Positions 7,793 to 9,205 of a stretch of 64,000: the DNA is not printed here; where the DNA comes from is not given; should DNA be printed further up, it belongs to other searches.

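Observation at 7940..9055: Unassigned 371-aa cysteine-rich protein (paralog A) as the last gene of an operator-controlled dehydratase operon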

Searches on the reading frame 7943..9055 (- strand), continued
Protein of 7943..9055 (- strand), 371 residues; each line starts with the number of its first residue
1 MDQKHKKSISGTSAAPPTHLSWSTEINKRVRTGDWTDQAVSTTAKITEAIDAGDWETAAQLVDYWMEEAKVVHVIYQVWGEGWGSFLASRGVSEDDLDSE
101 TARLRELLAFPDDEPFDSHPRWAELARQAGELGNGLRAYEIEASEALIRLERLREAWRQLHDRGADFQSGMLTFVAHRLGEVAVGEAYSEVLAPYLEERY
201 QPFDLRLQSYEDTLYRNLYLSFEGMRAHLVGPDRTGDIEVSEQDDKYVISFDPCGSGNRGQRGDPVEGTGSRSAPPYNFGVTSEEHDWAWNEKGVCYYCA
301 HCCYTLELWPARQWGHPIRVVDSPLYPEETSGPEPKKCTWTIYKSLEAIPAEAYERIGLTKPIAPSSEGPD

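Call 83: get_annotated_region(hit=H8, flank=8000)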
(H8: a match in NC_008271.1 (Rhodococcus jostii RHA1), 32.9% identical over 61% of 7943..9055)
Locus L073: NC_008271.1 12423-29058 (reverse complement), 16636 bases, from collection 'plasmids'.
description: Rhodococcus jostii RHA1 plasmid pRHL3, complete sequence
organism: Rhodococcus jostii RHA1 (NCBI taxid 101510)
taxonomy: Bacteria; Actinomycetota; Actinomycetes; Mycobacteriales; Nocardiaceae; Rhodococcus; Rhodococcus jostii; Rhodococcus jostii RHA1
host: -; source: -; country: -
typing (MOB-suite, as given by PLSDB): mobilizable; replicon rep_cluster_313; relaxase MOBP
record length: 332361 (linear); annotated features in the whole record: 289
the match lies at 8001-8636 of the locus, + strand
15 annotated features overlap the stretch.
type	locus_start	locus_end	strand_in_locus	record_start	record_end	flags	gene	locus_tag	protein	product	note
CDS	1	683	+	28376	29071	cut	-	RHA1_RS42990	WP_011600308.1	TetR/AcrR family transcriptional regulator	-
CDS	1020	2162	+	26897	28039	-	-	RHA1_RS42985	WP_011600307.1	acyl-CoA dehydrogenase family protein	-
CDS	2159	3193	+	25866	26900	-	-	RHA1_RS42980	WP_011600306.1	thiamine pyrophosphate-dependent dehydrogenase E1 component subunit alpha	-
CDS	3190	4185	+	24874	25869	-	-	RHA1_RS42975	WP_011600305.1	alpha-ketoacid dehydrogenase subunit beta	-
CDS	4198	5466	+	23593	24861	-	-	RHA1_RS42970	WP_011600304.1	dihydrolipoamide acetyltransferase family protein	GO:0006096 - glycolytic process [Evidence IEA]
CDS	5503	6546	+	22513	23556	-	-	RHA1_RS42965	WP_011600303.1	alcohol dehydrogenase catalytic domain-containing protein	-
CDS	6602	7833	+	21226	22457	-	-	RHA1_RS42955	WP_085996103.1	IS3-like element ISRhosp5 family transposase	GO:0006313 - DNA transposition [Evidence IEA]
CDS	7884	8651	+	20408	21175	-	-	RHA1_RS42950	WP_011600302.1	hypothetical protein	-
CDS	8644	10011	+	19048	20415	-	lpdA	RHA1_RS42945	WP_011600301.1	dihydrolipoyl dehydrogenase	GO:0045454 - cell redox homeostasis [Evidence IEA]; GO:0051068 - dihydrolipoamide metabolic process [Evidence IEA]; ...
CDS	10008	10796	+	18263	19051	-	-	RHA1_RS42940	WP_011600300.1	SDR family NAD(P)-dependent oxidoreductase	-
CDS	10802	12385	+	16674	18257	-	-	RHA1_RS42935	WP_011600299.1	AMP-binding protein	-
CDS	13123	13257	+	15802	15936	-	-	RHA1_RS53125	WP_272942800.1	hypothetical protein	-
CDS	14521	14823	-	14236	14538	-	-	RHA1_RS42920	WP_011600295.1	hypothetical protein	-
CDS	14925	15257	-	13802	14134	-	-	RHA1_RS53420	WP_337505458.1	hypothetical protein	-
CDS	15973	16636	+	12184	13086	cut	-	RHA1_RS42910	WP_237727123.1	hypothetical protein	-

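Call 85: find_encoding_contigs(protein=P0372, flank=7000, max_places=1)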
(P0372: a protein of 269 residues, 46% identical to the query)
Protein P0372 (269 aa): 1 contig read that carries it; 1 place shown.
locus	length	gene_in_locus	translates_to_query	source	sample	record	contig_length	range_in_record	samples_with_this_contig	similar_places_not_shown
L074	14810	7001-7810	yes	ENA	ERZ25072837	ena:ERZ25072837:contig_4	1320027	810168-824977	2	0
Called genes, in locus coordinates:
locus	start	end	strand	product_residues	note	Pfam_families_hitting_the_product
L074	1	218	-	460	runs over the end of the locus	PF00133:tRNA-synt_1 (weak), PF09334:tRNA-synt_1g, PF00133:tRNA-synt_1, PF01406:tRNA-synt_1e (weak)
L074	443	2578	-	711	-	PF13380:CoA_binding_2, PF13607:Succ_CoA_lig, PF13549:ATP-grasp_5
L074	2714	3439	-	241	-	PF01797:Y1_Tnp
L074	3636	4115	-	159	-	-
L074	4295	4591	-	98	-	PF06339:Ectoine_synth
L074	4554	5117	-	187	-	PF06339:Ectoine_synth, PF07883:Cupin_2 (weak)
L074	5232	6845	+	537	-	PF01019:G_glu_transpept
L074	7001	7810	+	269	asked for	-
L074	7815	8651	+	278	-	PF00106:adh_short, PF01370:Epimerase (weak), PF08659:KR, PF13561:adh_short_C2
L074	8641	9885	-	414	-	PF00296:Bac_luciferase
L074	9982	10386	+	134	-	PF00903:Glyoxalase, PF13669:Glyoxalase_4 (faint)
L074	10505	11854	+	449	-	PF13384:HTH_23, PF13518:HTH_28 (weak), PF13551:HTH_29, PF13384:HTH_23, PF13518:HTH_28, PF13551:HTH_29, PF13565:HTH_32, PF13358:DDE_3, +1 more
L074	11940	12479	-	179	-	PF16697:Yop-YscD_cpl, PF00498:FHA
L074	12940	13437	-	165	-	PF17319:DUF5362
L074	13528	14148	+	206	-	PF06041:DUF924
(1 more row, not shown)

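Call 86: find_encoding_contigs(protein=P0368, flank=7000, max_places=1)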
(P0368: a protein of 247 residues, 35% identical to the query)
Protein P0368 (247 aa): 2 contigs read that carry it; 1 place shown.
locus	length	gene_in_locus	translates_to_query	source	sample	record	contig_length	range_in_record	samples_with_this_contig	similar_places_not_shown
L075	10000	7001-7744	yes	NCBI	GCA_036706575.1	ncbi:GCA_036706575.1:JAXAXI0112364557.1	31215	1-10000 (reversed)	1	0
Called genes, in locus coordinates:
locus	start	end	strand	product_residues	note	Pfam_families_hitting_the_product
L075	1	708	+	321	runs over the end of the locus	PF00676:E1_dh, PF02775:TPP_enzyme_C (faint)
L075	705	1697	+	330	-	PF02779:Transket_pyr, PF02780:Transketolase_C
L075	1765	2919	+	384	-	PF02771:Acyl-CoA_dh_N, PF02770:Acyl-CoA_dh_M, PF00441:Acyl-CoA_dh_1, PF08028:Acyl-CoA_dh_2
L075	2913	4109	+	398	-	PF02515:CoA_transf_3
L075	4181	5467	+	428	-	PF00364:Biotin_lipoyl, PF02817:E3_binding, PF00198:2-oxoacid_dh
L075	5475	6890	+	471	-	PF01134:GIDA (faint), PF03486:HI0933_like (faint), PF07992:Pyr_redox_2, PF12831:FAD_oxidored (weak), PF13450:NAD_binding_8 (faint), PF13738:Pyr_redox_3, PF00070:Pyr_redox, PF02852:Pyr_redox_dim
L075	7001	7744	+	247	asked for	-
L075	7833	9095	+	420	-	PF13433:Peripla_BP_5 (weak), PF13458:Peripla_BP_6, PF01094:ANF_receptor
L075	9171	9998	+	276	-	?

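Call 87: find_related_loci(query=A4, collection=metagenome_contigs, flank=8000)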
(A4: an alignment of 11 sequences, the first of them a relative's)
Query A4 (263 aa) in metagenome_contigs; peptide patterns used: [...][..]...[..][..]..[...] (x = any residue, [..] = any of these).
192 stretches matched a pattern; 171 encode a relative of the query (tblastn E <= 1e-3); the best 80 are kept; 80 distinct loci.
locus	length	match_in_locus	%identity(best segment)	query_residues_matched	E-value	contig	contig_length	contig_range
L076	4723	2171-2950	70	1-260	5e-129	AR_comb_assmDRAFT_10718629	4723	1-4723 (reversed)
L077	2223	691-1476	70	1-262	2e-135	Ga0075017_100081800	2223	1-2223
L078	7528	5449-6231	69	1-261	2e-125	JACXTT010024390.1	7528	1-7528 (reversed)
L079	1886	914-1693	70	1-260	7e-133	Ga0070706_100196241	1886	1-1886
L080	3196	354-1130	69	1-259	2e-127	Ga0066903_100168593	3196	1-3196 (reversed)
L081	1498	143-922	70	1-260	2e-133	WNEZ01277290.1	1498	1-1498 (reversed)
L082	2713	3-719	71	20-258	4e-121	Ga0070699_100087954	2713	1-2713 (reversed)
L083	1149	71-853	69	1-261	8e-124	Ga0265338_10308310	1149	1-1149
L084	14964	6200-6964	66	1-255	2e-112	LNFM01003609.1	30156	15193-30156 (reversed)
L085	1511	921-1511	68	1-197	7e-97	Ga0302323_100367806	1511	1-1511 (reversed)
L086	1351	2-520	75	86-258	4e-94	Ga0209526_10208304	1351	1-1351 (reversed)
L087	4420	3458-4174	49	13-245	2e-73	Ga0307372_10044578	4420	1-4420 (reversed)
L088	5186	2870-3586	49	13-247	1e-72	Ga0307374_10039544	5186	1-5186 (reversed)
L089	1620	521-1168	46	31-245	1e-71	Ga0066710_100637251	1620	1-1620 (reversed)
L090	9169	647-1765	44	1-245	5e-68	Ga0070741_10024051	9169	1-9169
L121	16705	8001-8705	36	11-244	1e-51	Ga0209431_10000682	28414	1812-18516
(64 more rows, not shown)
